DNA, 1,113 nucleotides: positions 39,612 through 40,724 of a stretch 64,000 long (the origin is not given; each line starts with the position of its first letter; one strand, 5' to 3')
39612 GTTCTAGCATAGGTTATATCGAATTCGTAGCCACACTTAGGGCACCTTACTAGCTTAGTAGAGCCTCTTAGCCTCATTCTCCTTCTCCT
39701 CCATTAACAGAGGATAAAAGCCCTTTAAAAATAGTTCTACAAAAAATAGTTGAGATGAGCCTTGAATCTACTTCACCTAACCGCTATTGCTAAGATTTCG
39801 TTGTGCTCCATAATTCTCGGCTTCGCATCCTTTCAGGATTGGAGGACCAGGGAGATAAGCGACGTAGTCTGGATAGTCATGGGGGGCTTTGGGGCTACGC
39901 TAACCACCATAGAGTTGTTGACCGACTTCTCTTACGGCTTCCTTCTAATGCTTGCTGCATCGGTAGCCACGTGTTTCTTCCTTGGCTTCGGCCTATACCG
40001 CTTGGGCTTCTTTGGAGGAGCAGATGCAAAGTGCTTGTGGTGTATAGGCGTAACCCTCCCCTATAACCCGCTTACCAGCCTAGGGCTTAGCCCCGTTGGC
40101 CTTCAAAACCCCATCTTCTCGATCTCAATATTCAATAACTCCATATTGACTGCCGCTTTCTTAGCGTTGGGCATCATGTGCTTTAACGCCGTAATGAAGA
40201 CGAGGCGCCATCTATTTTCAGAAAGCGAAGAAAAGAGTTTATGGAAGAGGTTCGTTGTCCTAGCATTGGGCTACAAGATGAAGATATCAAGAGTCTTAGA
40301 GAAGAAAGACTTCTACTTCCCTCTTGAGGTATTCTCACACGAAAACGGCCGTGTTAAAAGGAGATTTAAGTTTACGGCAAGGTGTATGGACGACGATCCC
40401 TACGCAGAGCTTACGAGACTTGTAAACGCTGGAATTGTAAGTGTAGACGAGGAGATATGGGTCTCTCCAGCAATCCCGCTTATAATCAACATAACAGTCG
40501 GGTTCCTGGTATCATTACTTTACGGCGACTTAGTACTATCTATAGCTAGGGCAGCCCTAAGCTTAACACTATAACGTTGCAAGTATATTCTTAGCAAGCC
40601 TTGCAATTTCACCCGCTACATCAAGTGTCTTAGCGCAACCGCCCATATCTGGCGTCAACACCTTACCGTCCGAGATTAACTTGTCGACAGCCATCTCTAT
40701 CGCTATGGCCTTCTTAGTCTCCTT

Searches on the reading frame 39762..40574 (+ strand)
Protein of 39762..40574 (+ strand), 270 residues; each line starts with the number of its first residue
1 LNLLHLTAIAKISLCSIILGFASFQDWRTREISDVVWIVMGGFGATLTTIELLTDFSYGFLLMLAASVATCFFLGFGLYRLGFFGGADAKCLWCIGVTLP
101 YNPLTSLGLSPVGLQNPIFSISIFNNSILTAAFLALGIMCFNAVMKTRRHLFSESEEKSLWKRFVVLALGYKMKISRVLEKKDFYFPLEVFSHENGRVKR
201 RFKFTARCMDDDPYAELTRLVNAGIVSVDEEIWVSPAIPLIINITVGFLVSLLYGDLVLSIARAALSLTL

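Call 8: search_protein_families(library=pfam, proteins=[window:39762-40574:+], max_evalue=0.001)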
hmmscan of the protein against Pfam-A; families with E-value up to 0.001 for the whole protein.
window:39762-40574:+ (270 aa): 2 families
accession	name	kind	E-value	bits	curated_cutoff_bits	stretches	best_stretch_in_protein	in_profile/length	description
PF06847.16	Arc_PepC_II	-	1.4e-20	74.1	29.9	1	163-257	2-93/93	Archaeal Peptidase A24 C-terminus Type II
PF01478.23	Peptidase_A24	-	6.5e-11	43.1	26.5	1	15-134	3-102/104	Type IV leader peptidase family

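Call 57: search_protein_families(library=ncbifam, proteins=[window:39762-40574:+], max_evalue=0.01)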
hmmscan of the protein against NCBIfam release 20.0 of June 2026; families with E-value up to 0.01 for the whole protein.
window:39762-40574:+ (270 aa): 1 family
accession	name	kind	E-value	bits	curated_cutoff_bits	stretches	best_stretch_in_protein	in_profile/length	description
NF040695.1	FlaK_Arch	equivalog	2.2e-23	83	330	1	17-261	8-226/230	preflagellin peptidase FlaK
